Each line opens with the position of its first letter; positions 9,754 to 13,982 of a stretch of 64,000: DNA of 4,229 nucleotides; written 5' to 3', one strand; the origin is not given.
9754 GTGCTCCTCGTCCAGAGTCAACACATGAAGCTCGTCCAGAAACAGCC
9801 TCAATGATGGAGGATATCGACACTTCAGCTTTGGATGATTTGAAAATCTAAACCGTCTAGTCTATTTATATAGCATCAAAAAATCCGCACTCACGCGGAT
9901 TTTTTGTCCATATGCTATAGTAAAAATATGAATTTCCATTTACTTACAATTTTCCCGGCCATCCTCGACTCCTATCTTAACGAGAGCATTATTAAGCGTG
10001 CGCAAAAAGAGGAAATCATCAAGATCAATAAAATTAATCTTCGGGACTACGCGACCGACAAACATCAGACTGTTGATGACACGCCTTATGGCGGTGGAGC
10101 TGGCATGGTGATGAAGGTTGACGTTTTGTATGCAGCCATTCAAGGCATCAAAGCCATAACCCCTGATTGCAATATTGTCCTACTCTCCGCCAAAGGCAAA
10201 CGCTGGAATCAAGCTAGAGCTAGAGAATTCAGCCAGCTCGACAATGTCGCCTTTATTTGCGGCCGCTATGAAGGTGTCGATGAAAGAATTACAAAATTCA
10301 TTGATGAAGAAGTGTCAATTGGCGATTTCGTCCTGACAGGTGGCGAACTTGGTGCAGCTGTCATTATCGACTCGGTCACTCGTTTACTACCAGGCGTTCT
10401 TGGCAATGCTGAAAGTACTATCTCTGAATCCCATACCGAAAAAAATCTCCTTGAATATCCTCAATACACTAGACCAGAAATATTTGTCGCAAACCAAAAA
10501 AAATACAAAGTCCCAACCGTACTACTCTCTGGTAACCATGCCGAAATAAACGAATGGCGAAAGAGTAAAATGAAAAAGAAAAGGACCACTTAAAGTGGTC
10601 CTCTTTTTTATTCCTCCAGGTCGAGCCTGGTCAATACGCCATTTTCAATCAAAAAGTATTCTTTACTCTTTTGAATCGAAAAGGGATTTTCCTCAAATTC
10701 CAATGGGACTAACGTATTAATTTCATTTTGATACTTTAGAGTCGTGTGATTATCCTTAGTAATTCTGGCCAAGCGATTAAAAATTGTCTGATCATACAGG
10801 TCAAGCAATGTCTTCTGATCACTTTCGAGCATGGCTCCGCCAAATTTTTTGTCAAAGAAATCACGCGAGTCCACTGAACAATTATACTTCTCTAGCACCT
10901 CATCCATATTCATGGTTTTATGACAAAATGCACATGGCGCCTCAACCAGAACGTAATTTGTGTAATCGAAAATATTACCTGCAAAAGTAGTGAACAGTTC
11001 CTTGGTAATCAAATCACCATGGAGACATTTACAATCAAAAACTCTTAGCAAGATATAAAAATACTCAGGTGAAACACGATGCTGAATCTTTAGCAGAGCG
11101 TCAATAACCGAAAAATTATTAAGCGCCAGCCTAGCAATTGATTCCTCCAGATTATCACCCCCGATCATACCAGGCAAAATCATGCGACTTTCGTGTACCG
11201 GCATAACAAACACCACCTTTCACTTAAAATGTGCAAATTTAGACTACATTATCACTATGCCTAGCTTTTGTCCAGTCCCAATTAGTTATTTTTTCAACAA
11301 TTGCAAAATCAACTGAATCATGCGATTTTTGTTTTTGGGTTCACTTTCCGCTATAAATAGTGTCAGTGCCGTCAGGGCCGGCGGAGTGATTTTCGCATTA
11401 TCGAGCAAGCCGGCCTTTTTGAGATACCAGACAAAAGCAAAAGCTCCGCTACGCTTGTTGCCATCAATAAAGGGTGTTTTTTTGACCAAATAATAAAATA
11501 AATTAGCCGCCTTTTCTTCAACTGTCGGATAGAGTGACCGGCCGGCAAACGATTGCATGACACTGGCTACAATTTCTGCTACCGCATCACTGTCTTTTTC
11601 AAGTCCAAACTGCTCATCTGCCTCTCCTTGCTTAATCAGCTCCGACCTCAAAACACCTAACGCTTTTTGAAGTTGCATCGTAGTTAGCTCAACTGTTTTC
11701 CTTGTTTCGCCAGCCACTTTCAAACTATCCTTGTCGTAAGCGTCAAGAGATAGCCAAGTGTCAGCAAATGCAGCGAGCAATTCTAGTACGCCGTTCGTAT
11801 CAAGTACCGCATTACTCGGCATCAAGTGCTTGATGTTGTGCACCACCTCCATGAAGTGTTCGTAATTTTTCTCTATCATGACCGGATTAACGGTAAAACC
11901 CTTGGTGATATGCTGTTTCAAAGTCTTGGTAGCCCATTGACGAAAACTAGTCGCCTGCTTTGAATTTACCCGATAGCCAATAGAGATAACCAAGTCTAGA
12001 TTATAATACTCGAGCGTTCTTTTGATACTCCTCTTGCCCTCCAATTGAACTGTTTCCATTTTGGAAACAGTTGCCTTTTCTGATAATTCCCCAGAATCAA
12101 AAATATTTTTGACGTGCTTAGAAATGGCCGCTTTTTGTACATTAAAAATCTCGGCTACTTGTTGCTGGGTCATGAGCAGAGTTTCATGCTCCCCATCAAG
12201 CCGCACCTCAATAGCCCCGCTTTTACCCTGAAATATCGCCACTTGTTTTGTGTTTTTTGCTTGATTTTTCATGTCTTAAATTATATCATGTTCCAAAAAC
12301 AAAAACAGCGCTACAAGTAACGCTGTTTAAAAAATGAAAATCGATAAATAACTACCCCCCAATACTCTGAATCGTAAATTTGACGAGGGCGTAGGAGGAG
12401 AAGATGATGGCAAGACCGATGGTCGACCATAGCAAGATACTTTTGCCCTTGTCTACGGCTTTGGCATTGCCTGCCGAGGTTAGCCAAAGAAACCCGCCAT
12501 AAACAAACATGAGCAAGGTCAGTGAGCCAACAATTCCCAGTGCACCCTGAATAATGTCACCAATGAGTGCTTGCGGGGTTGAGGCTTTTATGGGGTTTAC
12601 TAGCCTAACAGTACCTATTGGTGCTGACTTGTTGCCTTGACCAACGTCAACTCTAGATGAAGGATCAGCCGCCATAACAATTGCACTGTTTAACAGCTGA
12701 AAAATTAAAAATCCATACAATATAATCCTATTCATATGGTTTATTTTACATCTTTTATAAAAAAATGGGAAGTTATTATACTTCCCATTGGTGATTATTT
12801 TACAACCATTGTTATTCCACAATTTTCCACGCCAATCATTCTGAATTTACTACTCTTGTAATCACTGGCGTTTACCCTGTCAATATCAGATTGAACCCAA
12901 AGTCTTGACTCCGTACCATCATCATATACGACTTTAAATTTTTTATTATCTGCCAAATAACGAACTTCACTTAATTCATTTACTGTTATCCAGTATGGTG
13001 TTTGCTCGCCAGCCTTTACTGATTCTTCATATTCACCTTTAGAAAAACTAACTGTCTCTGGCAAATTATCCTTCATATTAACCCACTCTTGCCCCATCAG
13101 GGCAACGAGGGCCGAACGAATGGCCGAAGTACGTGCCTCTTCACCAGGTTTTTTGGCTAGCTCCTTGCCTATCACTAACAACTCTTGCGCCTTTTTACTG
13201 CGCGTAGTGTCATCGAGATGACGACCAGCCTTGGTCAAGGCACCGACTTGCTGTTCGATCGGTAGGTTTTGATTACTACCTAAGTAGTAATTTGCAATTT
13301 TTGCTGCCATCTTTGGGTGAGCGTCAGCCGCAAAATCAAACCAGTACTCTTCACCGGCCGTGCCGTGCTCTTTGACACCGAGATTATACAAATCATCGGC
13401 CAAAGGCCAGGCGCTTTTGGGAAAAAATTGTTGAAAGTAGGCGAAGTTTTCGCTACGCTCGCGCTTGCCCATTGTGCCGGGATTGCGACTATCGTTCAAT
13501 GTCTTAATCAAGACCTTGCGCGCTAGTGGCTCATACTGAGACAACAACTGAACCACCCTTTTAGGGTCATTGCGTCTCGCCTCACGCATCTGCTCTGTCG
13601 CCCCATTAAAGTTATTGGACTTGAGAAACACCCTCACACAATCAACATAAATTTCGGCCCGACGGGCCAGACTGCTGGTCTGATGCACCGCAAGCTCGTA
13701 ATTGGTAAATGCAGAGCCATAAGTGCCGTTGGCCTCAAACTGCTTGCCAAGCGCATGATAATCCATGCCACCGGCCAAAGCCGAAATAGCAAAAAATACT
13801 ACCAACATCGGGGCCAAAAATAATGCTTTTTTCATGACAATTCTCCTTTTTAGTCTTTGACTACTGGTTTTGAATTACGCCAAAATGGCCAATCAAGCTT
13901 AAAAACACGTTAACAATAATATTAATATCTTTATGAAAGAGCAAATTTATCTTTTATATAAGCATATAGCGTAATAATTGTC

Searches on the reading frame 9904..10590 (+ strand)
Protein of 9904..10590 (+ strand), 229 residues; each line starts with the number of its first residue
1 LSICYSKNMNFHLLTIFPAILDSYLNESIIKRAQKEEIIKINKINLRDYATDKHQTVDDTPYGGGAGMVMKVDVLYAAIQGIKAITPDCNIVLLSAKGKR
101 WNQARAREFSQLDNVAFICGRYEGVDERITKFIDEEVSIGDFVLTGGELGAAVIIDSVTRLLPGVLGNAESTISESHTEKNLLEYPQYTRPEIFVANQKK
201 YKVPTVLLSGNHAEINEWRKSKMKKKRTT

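Call 29: search_protein_families(library=pfam, proteins=[window:9904-10590:+], max_evalue=0.01)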
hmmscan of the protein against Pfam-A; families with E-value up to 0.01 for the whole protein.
window:9904-10590:+ (229 aa): 1 family
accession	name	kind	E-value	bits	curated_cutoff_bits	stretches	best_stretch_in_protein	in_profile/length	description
PF01746.26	tRNA_m1G_MT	-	5.9e-55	186.5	27.3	1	31-225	2-188/195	tRNA (Guanine-1)-methyltransferase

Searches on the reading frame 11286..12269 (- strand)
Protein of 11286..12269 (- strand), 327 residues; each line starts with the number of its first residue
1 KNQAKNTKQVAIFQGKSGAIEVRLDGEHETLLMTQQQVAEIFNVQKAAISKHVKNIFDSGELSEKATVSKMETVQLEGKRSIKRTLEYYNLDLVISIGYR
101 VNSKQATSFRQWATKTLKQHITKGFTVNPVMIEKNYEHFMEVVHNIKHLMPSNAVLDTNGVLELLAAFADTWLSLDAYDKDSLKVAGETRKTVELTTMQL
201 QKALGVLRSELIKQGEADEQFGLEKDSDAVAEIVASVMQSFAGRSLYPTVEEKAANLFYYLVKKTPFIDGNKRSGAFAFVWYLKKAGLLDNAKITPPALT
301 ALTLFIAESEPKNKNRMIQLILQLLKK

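Call 29: search_protein_families(library=pfam, proteins=[window:11286-12269:-], max_evalue=0.01)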
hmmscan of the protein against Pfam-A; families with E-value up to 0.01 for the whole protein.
window:11286-12269:- (327 aa): 3 families
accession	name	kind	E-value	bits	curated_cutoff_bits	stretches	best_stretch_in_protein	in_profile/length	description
PF13310.11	Virulence_RhuM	-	1.6e-24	87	33.7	1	66-154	1-92/252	Virulence protein RhuM family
PF02661.23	Fic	-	3.7e-09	37.7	24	1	217-283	20-93/93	Fic/DOC family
PF00923.25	TAL_FSA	-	0.0068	16.2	27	0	115-149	13-50/285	Transaldolase/Fructose-6-phosphate aldolase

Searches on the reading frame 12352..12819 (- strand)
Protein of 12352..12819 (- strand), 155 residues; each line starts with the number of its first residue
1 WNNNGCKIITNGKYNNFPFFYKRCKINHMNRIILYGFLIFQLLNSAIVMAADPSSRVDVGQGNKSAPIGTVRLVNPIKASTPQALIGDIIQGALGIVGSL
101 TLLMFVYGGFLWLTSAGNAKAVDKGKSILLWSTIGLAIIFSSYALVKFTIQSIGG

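Call 29: search_protein_families(library=pfam, proteins=[window:12352-12819:-], max_evalue=0.01)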
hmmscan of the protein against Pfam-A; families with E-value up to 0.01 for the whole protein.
window:12352-12819:- (155 aa): 1 family
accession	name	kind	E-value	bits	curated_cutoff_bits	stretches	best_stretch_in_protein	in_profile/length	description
PF18895.5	T4SS_pilin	-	2.7e-08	34.2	26.6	1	80-147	3-69/71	Type IV secretion system pilin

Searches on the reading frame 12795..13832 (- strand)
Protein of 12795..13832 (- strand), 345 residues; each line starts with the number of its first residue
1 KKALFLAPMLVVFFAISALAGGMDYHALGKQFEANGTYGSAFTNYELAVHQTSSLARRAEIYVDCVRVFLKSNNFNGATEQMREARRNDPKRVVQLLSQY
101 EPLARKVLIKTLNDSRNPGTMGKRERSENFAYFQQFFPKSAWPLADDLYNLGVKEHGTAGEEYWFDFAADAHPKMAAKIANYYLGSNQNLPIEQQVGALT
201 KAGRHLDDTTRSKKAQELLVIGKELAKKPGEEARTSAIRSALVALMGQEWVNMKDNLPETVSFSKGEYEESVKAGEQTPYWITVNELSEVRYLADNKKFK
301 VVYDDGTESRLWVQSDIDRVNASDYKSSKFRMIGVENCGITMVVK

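Call 29: search_protein_families(library=pfam, proteins=[window:12795-13832:-], max_evalue=0.01)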
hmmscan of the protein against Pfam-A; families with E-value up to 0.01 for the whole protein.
window:12795-13832:- (345 aa): 1 family
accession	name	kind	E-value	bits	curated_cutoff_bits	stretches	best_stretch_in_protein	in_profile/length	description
PF10602.15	RPN7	-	0.0023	18.1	29.6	1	23-87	37-101/174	26S proteasome subunit RPN7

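Call 97: search_protein_families(library=padloc, proteins=[window:12795-13832:-], max_evalue=0.1)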
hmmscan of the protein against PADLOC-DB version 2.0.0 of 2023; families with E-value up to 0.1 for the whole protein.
window:12795-13832:- (345 aa): 0 families
